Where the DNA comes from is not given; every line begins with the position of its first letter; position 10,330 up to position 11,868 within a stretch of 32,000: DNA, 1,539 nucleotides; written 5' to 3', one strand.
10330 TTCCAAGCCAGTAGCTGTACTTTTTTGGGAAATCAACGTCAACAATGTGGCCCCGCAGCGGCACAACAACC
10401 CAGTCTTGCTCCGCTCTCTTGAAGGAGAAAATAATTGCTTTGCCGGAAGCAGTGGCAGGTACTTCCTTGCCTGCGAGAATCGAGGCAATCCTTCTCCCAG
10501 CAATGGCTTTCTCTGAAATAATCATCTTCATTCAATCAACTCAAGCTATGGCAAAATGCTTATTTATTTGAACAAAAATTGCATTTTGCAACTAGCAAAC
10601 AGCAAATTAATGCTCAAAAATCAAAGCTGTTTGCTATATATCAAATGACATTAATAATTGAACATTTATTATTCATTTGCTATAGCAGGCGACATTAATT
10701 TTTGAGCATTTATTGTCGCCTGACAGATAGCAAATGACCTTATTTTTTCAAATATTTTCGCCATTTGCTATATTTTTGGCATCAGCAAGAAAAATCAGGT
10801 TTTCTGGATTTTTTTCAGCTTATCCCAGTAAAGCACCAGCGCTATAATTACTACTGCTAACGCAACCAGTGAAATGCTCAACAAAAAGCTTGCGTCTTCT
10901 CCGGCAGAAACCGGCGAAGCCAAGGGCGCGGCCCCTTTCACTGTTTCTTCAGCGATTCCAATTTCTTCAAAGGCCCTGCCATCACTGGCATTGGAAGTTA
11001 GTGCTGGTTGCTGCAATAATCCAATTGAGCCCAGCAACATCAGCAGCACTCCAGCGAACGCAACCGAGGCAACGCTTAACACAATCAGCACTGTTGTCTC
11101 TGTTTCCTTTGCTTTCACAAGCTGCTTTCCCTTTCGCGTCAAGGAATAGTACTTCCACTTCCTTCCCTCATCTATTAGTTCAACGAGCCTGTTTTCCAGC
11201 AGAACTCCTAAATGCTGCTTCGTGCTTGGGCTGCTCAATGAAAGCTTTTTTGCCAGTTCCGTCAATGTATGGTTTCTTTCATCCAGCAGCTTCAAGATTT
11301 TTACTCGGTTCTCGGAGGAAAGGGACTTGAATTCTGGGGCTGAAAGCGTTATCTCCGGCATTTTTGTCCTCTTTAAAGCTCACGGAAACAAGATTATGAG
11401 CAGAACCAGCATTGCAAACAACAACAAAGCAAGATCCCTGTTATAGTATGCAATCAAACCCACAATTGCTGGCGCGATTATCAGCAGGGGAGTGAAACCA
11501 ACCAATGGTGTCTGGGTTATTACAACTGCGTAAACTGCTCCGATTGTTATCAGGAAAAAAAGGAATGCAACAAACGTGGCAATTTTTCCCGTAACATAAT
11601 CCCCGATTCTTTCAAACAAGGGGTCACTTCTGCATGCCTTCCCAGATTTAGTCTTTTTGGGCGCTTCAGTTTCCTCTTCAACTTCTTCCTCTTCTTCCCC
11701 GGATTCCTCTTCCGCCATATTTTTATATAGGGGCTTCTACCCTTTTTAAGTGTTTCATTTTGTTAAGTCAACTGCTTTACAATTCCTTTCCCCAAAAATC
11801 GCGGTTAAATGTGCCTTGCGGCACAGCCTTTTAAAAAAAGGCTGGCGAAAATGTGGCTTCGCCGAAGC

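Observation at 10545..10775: Array of five back-to-back ~44-bp palindromic modules with co-varying stems upstream of topA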

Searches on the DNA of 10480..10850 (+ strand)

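Call 44: build_rna_model(alignment_id=A1, structure=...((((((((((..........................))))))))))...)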
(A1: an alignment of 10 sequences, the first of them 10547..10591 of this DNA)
Model R1 built from alignment A1 (10 sequences, 52 columns); structure: as given.
model positions 47; base pairs 10; branch points 0; effective number of sequences 10; information 0.961 bits per position. Calibrated on 0.2 Mb of random sequence (short: E-values are rough).
structure used (alignment columns):
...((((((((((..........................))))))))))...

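Call 45: search_with_rna_model(model_id=R1, sources=[window, L084, L087, L036, L007, L008, L009, L010, L011, L014], max_evalue=10)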
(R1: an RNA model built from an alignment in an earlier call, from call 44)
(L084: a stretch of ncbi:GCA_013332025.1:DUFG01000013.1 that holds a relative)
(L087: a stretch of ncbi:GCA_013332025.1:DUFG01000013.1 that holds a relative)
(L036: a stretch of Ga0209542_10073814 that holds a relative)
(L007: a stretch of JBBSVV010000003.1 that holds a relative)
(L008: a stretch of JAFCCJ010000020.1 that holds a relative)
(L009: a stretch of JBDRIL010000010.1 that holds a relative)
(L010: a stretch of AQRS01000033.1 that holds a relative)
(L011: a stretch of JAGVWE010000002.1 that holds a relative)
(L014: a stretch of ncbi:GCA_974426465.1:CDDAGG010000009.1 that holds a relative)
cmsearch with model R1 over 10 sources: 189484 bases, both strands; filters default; matches with E-value up to 10: 28.
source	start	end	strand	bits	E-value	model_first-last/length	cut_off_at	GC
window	10591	10638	-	60.5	5e-09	1-47/47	no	0.31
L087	19571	19618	-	60.5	5e-09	1-47/47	no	0.31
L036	246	293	-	59.7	7.1e-09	1-47/47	no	0.29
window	10547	10593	+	58.2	1.4e-08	1-47/47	no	0.26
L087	19527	19573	+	58.2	1.4e-08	1-47/47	no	0.26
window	29718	29764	-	56.6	2.9e-08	1-47/47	no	0.28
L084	11461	11507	+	56.6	2.9e-08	1-47/47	no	0.28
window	10681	10727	+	53.4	1.2e-07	1-47/47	no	0.38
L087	19661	19707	+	53.4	1.2e-07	1-47/47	no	0.38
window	10726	10772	-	52.5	1.8e-07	1-47/47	no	0.28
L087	19706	19752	-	52.5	1.8e-07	1-47/47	no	0.28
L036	202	248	+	50.8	3.8e-07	1-47/47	no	0.3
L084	11570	11616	-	50.8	3.8e-07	1-47/47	no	0.3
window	29609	29655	+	49.2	8e-07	1-47/47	no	0.32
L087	6181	6228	-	47.8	1.5e-06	1-47/47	no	0.21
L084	11524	11572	+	44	8e-06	1-47/47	no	0.31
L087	6093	6139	-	36.6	0.00022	1-47/47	no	0.28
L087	6093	6139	+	32.1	0.0017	1-47/47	no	0.28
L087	19619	19664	-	26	0.025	1-47/47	no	0.17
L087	6181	6228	+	20.2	0.34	1-47/47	no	0.21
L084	11461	11507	-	19.8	0.42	1-47/47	no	0.28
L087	19531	19569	-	17.7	1.1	5-43/47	no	0.26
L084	11528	11568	-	13.6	6.5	5-43/47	no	0.32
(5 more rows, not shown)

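Call 54: search_rna_families(source=window, start=10480, end=10850, threshold=evalue, max_evalue=1)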
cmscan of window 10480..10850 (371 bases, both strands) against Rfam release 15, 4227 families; matches with E-value up to 1: 11.
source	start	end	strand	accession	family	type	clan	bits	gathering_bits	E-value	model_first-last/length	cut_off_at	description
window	10609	10710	+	RF03723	MIR7125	Gene; miRNA;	-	33.2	100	1.2e-05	1-107/107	no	MIR7125 microRNA precursor family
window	10609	10710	-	RF03723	MIR7125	Gene; miRNA;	-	31.4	100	4.2e-05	1-107/107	no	MIR7125 microRNA precursor family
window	10593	10725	-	RF04225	MIR7502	Gene; miRNA;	-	28.7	71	0.21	1-143/143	no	MIR7502 microRNA precursor family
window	10673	10795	+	RF01602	plasmodium_snoR27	Gene; snRNA; snoRNA; HACA-box;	-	25.3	50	0.11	1-143/143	no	small nucleolar RNA snoR27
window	10604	10739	-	RF01602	plasmodium_snoR27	Gene; snRNA; snoRNA; HACA-box;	-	24.2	50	0.18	1-143/143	no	small nucleolar RNA snoR27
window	10634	10730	-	RF02637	EF0408_EF0409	Gene; sRNA;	-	19.5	440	0.0042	138-240/412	no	Enterococcus sRNA EF0408_EF0409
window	10624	10693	-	RF03813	MIR8041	Gene; miRNA;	-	19.5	80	0.24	1-71/71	no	MIR8041 microRNA precursor family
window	10727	10814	+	RF02384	FasX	Gene; sRNA;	-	19.4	100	0.45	1-205/205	no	FasX small RNA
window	10541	10596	-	RF04343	Plastid-psbA-2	Cis-reg;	CL00153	18.7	55.8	0.54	1-60/60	no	Plastid-psbA-2 3UTR RNA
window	10679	10800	+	RF00398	SNORA15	Gene; snRNA; snoRNA; HACA-box;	-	18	47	0.66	1-137/137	no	Small nucleolar RNA SNORA15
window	10674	10794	-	RF00040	rne5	Cis-reg;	-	11.4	180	0.33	1-333/333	no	RNase E 5' UTR element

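Call 55: search_dna_similar(query=window:10540-10780:+, collection=plasmids, mode=distant, max_evalue=0.01, max_rows=10)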
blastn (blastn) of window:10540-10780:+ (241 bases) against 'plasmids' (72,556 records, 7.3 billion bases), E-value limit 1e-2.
No match.

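Call 56: search_dna_similar(query=window:10540-10780:+, collection=phages, mode=distant, max_evalue=0.01, max_rows=10)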
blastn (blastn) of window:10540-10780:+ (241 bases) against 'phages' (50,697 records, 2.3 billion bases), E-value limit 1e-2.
No match.

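Call 63: search_with_rna_model(model_id=R1, sources=[L090, L091, L013, L015, L012], max_evalue=1)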
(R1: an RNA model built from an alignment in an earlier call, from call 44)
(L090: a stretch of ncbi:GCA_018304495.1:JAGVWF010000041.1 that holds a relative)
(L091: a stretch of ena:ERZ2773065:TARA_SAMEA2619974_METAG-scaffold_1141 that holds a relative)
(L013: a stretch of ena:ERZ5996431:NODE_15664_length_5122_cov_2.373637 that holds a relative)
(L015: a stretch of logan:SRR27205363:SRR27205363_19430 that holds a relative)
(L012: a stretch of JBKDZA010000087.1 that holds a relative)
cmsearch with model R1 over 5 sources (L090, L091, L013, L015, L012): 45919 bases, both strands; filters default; matches with E-value up to 1: 3.
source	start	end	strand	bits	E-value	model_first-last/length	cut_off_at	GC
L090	7572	7619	+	59.7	1.7e-09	1-47/47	no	0.29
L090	7617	7658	-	43.4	2.6e-06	6-47/47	5'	0.29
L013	1481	1522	-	15.7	0.63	1-47/47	no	0.19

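Call 75: search_with_rna_model(model_id=R1, sources=[L179, L092], max_evalue=1)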
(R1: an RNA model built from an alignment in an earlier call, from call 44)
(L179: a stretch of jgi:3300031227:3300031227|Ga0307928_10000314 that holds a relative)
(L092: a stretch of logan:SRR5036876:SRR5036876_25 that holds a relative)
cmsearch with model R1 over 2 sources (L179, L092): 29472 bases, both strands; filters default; matches with E-value up to 1: 2.
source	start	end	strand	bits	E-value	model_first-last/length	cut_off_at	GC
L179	19298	19362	-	16.4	0.29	1-47/47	no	0.25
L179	5226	5261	-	13.7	0.96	1-47/47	no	0.14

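Call 76: search_with_rna_model(model_id=R1, source=window, filters=off, max_evalue=5)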
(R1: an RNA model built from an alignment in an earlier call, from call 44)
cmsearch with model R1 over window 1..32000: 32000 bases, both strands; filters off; matches with E-value up to 5: 17.
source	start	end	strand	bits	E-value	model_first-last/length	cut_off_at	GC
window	10591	10638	-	60.5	8.5e-10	1-47/47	no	0.31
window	10547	10593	+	58.2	2.4e-09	1-47/47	no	0.26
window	29718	29764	-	56.6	4.9e-09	1-47/47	no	0.28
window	10681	10727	+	53.4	2.1e-08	1-47/47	no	0.38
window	10726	10772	-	52.5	3e-08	1-47/47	no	0.28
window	29609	29655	+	49.2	1.3e-07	1-47/47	no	0.32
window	29653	29701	-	44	1.4e-06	1-47/47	no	0.31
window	10637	10680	+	40.3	7.1e-06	1-47/47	no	0.18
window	10728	10770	+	26.6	0.0033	3-45/47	no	0.28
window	10639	10684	-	26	0.0043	1-47/47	no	0.17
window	29718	29764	+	19.7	0.07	1-47/47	no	0.28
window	29612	29652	-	17.8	0.17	4-44/47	no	0.34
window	10551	10589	-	17.7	0.18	5-43/47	no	0.26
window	29657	29697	+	13.6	1.1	5-43/47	no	0.32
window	10594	10635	+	13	1.4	4-44/47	no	0.33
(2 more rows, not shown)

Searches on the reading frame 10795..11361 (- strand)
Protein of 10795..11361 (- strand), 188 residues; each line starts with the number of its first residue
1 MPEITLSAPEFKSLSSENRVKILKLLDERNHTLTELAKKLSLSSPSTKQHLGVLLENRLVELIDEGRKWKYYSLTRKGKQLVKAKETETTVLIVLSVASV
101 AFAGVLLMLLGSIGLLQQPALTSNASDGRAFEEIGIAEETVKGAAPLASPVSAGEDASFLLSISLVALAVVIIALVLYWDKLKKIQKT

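Call 9: search_protein_families(library=pfam, proteins=[window:10795-11361:-])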
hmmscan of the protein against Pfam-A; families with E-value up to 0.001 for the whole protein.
window:10795-11361:- (188 aa): 6 families
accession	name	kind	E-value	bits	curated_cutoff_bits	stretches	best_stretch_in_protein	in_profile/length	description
PF01022.26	HTH_5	-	4e-09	36.6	22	1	17-61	2-46/47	Bacterial regulatory protein, arsR family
PF12840.13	HTH_20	-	1.9e-07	31.4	27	1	14-62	1-50/51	Helix-turn-helix domain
PF14947.12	HTH_45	-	7.7e-06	26.3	25.5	1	21-84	10-68/77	Winged helix-turn-helix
PF25213.1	HVO_A0261_N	-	1.4e-05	25.3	35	1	14-84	8-73/86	HVO_A0261 N-terminal domain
PF09339.16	HTH_IclR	-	8.8e-05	22.6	22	1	20-61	6-49/52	IclR helix-turn-helix domain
PF13412.12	HTH_24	-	0.00021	21.2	21.9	1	17-60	3-47/48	Winged helix-turn-helix DNA-binding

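Call 48: find_homologous_proteins(query=window:10795-11361:-, max_evalue=0.00001)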
Query window:10795-11361:- (188 aa): 85 proteins with E <= 0.00001 among 2070 candidates.
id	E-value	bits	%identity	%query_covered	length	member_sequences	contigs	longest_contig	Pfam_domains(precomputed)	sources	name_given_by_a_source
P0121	9.6e-106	369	99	99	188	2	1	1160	PF12840.14,PF01022.27,PF25213.2,PF14947.13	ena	-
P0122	8.2e-40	155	59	67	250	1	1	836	PF12840.14,PF01022.27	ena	-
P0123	2.8e-39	153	62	61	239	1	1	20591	PF12840.14,PF01022.27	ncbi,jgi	-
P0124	2.7e-38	150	47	98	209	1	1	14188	PF12840.14,PF01022.27,PF14947.13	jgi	jgi:DNA-binding transcriptional ArsR family regulator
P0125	2.3e-37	147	65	59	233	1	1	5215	PF01022.27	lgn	-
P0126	5.8e-37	145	45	91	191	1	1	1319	PF12840.14,PF01022.27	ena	-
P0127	3.8e-35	139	51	80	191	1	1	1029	PF12840.14,PF01022.27,PF25213.2,PF14947.13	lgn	-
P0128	8.0e-35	138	63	59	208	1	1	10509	PF12840.14,PF01022.27,PF14947.13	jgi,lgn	-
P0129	2.8e-34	137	50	79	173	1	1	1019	PF12840.14,PF13412.13,PF08279.19,PF01022.27,PF25213.2,PF14947.13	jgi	jgi:DNA-binding transcriptional ArsR family regulator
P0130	1.4e-33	134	51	64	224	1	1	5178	PF12840.14,PF13412.13,PF01022.27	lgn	-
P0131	1.5e-33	134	59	69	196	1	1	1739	PF12840.14,PF13412.13,PF01022.27,PF25213.2,PF14947.13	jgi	-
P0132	1.6e-33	134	55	68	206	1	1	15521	PF12840.14,PF13412.13,PF01022.27,PF25213.2,PF14947.13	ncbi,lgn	-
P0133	1.8e-33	134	57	68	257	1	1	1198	PF12840.14,PF01022.27,PF14947.13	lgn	-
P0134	9.1e-33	132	54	67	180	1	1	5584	PF12840.14,PF01022.27,PF25213.2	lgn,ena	-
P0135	9.4e-33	132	54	76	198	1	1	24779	PF12840.14,PF01022.27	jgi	-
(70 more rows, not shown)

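Call 49: find_encoding_contigs(protein=P0121, flank=3000, max_places=5)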
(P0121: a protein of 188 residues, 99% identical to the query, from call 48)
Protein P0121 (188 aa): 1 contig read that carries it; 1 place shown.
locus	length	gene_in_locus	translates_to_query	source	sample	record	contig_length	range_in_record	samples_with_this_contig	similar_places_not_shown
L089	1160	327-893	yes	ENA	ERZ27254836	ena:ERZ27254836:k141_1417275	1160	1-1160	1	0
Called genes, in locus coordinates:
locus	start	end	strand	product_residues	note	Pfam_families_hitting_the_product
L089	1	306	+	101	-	?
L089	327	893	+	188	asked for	PF25213:HVO_A0261_N (weak), PF01022:HTH_5, PF12840:HTH_20, PF14947:HTH_45 (weak)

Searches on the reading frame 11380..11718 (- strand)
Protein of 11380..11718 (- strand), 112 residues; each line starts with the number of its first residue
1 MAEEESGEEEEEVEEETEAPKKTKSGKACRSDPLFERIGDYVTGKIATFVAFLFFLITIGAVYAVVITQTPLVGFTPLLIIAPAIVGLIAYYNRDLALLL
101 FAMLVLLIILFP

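Call 9: search_protein_families(library=pfam, proteins=[window:11380-11718:-])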
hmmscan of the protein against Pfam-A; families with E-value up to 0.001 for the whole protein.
window:11380-11718:- (112 aa): 0 families

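Call 68: search_protein_families(library=pfam, proteins=[window:11380-11718:-], max_evalue=0.1)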
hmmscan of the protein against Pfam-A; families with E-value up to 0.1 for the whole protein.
window:11380-11718:- (112 aa): 1 family
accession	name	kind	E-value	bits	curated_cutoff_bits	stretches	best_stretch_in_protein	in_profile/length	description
PF25114.1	AtTam38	-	0.02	14.6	27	1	34-87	79-129/270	AtTam38 family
